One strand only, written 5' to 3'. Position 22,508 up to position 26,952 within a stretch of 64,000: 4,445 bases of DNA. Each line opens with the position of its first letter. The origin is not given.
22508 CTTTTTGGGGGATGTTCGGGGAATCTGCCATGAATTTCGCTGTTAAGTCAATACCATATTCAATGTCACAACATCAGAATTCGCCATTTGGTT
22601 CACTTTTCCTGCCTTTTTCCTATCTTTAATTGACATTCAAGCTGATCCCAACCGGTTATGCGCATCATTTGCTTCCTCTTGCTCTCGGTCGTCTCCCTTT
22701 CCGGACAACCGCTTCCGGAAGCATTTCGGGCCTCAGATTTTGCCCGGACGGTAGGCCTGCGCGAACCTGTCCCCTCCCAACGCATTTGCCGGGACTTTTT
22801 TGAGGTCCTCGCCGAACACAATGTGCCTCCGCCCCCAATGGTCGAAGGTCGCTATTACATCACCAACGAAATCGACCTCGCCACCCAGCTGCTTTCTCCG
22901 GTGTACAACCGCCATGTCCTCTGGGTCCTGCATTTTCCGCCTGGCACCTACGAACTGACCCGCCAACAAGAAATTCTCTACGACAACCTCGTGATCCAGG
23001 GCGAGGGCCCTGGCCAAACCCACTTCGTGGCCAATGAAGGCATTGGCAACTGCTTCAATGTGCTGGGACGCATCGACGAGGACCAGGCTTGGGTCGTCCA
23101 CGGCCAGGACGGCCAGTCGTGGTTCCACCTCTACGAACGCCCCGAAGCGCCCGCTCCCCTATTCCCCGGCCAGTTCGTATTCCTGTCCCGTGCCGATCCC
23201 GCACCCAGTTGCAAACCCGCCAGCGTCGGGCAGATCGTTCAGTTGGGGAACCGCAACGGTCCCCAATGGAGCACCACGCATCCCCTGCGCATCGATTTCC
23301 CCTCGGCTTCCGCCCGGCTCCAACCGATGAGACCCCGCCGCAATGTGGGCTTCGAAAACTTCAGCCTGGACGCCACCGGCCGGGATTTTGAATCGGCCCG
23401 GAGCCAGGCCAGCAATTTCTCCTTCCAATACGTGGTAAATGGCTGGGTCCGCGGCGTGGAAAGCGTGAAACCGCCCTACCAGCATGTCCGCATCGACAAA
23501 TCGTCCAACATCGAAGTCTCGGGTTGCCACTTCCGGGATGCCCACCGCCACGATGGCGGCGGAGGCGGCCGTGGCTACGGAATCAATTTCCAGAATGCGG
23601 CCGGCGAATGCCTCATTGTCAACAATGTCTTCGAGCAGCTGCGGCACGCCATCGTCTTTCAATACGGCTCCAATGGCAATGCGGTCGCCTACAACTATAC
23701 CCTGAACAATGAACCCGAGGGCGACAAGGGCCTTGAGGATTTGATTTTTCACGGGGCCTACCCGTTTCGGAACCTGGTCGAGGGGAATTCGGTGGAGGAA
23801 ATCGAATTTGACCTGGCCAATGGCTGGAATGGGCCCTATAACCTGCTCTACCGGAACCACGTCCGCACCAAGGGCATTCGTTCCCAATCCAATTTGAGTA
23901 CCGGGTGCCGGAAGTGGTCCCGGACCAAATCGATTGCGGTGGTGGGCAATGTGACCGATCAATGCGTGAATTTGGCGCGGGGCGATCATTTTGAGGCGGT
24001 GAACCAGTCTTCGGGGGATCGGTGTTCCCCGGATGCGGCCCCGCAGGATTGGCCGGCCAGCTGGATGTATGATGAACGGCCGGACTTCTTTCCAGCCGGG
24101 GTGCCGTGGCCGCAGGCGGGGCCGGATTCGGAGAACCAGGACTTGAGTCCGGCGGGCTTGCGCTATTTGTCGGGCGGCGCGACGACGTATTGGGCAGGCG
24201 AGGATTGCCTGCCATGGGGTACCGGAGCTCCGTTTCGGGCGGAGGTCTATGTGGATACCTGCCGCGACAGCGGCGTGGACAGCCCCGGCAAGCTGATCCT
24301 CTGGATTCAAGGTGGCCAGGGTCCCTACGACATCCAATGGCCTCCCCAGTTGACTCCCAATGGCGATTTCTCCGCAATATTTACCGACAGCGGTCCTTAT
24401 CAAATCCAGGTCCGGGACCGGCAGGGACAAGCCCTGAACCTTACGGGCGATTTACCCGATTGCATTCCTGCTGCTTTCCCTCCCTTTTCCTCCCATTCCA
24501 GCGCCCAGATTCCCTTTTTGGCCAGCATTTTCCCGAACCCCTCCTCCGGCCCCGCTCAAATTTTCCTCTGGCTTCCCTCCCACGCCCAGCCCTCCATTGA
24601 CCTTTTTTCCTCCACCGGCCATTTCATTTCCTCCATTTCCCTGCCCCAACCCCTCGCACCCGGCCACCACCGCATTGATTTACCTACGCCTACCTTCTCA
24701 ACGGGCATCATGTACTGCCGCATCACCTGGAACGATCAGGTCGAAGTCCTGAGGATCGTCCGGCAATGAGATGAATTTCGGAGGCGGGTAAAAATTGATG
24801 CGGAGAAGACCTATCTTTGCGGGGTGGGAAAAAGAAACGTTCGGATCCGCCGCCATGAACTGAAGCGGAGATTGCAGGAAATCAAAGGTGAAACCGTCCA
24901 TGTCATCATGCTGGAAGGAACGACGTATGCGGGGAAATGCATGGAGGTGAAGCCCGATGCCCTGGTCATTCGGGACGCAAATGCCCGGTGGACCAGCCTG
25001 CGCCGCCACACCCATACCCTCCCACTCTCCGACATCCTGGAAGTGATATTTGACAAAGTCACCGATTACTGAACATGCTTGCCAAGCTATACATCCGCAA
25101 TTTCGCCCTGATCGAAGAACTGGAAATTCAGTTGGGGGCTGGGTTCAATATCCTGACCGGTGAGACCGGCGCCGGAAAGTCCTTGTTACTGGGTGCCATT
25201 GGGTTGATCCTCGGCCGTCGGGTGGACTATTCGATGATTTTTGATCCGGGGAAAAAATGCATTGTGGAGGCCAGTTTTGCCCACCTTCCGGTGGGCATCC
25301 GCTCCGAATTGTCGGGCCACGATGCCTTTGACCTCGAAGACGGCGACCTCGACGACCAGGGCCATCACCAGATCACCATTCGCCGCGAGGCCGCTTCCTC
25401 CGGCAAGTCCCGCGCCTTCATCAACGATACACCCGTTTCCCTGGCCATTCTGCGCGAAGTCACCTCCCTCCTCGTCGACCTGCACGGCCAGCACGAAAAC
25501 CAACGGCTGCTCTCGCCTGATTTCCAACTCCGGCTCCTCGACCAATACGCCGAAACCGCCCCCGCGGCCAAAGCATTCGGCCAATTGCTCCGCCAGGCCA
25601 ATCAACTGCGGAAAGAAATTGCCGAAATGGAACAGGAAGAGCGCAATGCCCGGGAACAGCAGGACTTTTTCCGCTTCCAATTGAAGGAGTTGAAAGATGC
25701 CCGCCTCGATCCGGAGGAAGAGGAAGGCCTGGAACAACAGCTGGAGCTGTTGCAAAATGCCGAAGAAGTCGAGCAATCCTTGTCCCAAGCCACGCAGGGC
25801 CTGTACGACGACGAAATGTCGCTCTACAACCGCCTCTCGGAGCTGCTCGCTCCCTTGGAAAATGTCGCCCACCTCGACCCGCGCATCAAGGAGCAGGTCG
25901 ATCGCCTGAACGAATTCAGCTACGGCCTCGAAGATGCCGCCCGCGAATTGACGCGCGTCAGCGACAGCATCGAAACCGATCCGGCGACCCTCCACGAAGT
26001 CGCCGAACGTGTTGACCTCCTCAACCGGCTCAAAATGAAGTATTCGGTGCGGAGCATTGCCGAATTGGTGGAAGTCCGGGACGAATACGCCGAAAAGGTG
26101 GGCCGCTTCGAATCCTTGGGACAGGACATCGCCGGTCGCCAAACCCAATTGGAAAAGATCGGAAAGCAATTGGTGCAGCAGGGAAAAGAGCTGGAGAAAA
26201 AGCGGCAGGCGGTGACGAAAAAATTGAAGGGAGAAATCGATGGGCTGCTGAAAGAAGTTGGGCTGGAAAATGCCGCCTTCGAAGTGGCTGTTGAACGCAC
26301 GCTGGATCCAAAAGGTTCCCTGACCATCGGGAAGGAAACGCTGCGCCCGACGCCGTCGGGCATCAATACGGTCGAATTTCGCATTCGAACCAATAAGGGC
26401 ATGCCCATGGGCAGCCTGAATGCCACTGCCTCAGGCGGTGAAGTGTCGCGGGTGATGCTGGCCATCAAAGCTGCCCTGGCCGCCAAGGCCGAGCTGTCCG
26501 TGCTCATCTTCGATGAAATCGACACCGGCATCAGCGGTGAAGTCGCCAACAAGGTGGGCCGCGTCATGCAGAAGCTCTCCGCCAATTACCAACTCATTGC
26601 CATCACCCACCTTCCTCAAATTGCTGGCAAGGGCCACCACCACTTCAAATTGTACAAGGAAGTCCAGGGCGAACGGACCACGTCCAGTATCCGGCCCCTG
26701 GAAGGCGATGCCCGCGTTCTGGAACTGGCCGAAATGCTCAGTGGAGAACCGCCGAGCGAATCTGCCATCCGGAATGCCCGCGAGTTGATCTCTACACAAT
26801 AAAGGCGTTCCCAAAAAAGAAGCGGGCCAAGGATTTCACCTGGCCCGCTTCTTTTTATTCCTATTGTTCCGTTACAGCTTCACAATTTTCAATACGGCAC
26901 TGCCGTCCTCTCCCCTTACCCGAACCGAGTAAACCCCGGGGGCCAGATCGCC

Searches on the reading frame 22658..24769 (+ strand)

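Call 8: search_protein_families(library=pfam, proteins=[window:22658-24769:+])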
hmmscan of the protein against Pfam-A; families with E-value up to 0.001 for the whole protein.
window:22658-24769:+ (703 aa): 1 family
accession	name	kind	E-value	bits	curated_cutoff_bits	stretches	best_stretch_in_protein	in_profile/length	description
PF13229.12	Beta_helix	-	0.00015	21.9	25.9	1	253-352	48-138/158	Right handed beta helix region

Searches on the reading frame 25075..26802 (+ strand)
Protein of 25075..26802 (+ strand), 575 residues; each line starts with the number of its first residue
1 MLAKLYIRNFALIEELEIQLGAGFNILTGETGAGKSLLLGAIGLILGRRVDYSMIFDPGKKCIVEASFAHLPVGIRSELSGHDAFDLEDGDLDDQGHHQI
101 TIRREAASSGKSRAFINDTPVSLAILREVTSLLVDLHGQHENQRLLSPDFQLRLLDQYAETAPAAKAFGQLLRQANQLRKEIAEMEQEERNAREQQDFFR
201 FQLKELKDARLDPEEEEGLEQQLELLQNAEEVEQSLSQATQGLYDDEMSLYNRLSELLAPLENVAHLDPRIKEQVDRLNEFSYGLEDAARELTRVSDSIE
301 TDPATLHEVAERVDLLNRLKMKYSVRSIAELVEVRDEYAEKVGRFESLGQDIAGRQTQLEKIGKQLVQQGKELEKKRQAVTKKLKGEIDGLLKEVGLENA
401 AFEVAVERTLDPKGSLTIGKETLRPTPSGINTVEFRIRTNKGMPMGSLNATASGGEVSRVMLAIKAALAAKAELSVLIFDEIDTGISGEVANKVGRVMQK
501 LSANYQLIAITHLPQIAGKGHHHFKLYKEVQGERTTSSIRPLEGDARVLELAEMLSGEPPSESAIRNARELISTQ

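Call 8: search_protein_families(library=pfam, proteins=[window:25075-26802:+])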
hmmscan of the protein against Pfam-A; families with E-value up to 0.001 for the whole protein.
window:25075-26802:+ (575 aa): 6 families
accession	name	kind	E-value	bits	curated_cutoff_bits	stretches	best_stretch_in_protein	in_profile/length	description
PF02463.25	SMC_N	-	9.1e-18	64.9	40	1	2-532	2-217/220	RecF/RecN/SMC N terminal domain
PF13476.12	AAA_23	-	1.5e-13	52.3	27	1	4-241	1-198/201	AAA domain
PF13304.12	AAA_21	-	3e-07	31.2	27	0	462-516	246-302/304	AAA domain, putative AbiEii toxin, Type IV TA system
PF13175.12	AAA_15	-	3.5e-07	30.6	32.1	1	1-287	1-192/374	AAA ATPase domain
PF01017.26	STAT_alpha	-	9.6e-06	26.2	27.5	1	174-263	3-84/167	STAT transcription factor, coiled-coil domain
PF13401.12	AAA_22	-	0.00032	21.5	27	0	21-46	4-29/130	AAA domain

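Call 43: find_related_loci(query=window:25075-26799:+, collection=metagenome_contigs, flank=10000)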
Query window:25075-26799:+ (575 aa) in metagenome_contigs; peptide patterns used: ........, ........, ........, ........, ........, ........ (x = any residue, [..] = any of these).
133 stretches matched a pattern; 4 encode a relative of the query (tblastn E <= 1e-3); 4 distinct loci.
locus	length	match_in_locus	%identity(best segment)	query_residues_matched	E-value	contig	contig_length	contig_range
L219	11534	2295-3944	33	1-555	3e-84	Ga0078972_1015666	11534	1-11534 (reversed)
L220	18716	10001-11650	33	1-555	4e-84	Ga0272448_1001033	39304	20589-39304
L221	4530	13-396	44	428-555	6e-28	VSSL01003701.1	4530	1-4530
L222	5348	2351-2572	36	442-512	2e-6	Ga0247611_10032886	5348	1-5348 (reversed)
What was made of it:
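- Tried and rejected: A metagenome scan with RecN found only relatives at 33-44% identity (call 43).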

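Call 44: find_homologous_proteins(query=window:25075-26799:+, max_evalue=1e-80)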
Query window:25075-26799:+ (575 aa): 7309 proteins with E <= 1e-80 among 8000 candidates; the best 120 are listed.
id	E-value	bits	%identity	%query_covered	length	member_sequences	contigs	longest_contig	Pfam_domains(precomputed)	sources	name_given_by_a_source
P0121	0.0e+0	1223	100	100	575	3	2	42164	PF01017.27,PF13175.13,PF13476.13,PF02463.26,PF13304.13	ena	-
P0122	2.9e-278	942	77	100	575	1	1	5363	PF13175.13,PF13476.13,PF02463.26,PF13304.13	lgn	-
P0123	1.4e-242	824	68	100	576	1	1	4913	PF13175.13,PF13476.13,PF02463.26,PF13304.13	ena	-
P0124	1.8e-237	808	68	100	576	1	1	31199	PF13175.13,PF13476.13,PF02463.26,PF13304.13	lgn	-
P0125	2.0e-233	794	66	100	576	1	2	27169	PF13175.13,PF13476.13,PF02463.26,PF13304.13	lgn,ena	-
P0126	3.4e-230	784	65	100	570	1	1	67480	PF13175.13,PF13476.13,PF02463.26,PF13304.13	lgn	-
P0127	4.3e-228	777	65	100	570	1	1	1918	PF13175.13,PF13476.13,PF02463.26,PF13304.13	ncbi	-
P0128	6.8e-227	773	65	100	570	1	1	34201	PF13175.13,PF13476.13,PF02463.26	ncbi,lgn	-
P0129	4.1e-226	770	65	100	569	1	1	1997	PF13175.13,PF13476.13,PF02463.26,PF13304.13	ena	-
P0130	1.3e-221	755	65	100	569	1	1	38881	PF13175.13,PF13476.13,PF02463.26,PF13304.13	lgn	-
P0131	5.7e-221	753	63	100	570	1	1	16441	PF13175.13,PF13476.13,PF02463.26,PF13304.13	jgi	-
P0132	5.9e-221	753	63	100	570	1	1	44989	PF13175.13,PF13476.13,PF02463.26,PF13304.13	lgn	-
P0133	5.9e-219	746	64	100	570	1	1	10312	PF13175.13,PF13476.13,PF02463.26,PF13304.13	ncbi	-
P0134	8.0e-213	726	63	100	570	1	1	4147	PF13175.13,PF13476.13,PF02463.26,PF13304.13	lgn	-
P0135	1.0e-206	706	60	100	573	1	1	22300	PF13175.13,PF13476.13,PF02463.26,PF13304.13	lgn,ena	-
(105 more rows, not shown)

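Call 45: find_encoding_contigs(protein=P0122, flank=10000, max_places=2)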
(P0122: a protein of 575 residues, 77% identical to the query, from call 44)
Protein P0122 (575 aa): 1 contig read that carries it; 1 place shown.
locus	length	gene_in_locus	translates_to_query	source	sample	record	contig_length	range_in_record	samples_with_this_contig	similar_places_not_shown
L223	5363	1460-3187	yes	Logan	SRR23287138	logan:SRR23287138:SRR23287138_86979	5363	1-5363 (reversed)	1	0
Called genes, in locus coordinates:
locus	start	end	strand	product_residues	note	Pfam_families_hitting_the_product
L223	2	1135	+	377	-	?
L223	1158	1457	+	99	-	-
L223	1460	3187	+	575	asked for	PF02463:SMC_N, PF13175:AAA_15, PF13476:AAA_23 (weak), PF13304:AAA_21 (faint)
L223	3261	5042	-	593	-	PF18962:Por_Secre_tail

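Call 46: find_encoding_contigs(protein=P0124, flank=10000, max_places=2)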
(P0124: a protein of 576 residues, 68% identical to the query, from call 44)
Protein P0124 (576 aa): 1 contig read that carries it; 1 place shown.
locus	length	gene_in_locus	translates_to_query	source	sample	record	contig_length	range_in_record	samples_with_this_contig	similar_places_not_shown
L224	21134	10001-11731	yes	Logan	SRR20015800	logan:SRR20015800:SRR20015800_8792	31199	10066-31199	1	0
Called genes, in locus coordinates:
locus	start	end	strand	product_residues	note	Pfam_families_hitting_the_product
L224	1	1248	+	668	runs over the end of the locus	PF22745:Nlig-Ia, PF01653:DNA_ligase_aden, PF03120:OB_DNA_ligase, PF03119:DNA_ligase_ZBD, PF12826:HHH_2, PF14520:HHH_5 (weak), PF00533:BRCT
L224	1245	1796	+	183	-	PF21857:DUF6913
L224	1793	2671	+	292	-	PF00701:DHDPS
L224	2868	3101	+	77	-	-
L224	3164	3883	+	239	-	-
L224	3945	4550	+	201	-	PF22381:Staph_reg_Sar_Rot, PF01047:MarR (weak), PF12802:MarR_2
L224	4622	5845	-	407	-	PF00155:Aminotran_1_2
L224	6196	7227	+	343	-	PF13174:TPR_6 (faint), PF13525:YfiO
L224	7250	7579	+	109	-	-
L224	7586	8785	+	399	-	PF02441:Flavoprotein, PF04127:DFP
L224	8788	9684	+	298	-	PF16119:DUF4835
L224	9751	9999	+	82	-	-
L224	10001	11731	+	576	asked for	PF02463:SMC_N, PF13175:AAA_15, PF13476:AAA_23, PF13304:AAA_21 (faint)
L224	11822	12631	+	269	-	PF00106:adh_short, PF13561:adh_short_C2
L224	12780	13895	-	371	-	-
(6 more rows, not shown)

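Call 47: find_encoding_contigs(protein=P0125, flank=10000, max_places=2)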
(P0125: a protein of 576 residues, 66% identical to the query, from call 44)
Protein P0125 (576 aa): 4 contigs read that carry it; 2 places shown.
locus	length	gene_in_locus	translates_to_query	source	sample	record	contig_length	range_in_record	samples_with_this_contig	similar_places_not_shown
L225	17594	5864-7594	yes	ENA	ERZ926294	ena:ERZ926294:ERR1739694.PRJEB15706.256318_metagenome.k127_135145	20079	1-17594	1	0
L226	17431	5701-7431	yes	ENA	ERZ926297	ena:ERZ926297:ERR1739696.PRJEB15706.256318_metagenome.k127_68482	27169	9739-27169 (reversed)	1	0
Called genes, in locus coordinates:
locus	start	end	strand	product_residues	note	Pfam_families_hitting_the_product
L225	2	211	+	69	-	?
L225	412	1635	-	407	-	PF00155:Aminotran_1_2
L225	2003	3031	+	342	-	PF13174:TPR_6 (faint), PF13428:TPR_14 (faint), PF13525:YfiO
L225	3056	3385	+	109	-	PF01192:RNA_pol_Rpb6 (weak)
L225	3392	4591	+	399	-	PF02441:Flavoprotein, PF04127:DFP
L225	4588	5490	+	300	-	PF16119:DUF4835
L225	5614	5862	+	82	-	-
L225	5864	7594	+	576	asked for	PF02463:SMC_N, PF13175:AAA_15, PF13476:AAA_23, PF13304:AAA_21 (faint)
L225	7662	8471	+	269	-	PF00106:adh_short, PF13561:adh_short_C2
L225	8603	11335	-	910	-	PF13424:TPR_12 (faint), PF00515:TPR_1 (faint), PF07719:TPR_2 (faint), PF00512:HisKA, PF02518:HATPase_c, PF00072:Response_reg, PF12833:HTH_18, PF00165:HTH_AraC, +3 more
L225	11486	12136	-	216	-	PF01135:PCMT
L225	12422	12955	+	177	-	PF00588:SpoU_methylase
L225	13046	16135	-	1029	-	PF17210:SdrD_B (weak), PF24595:DUF7619, PF18962:Por_Secre_tail (weak)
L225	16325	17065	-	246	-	-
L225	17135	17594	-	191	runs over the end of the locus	PF00106:adh_short (weak)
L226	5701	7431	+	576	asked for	PF02463:SMC_N, PF13175:AAA_15, PF13476:AAA_23, PF13304:AAA_21 (faint)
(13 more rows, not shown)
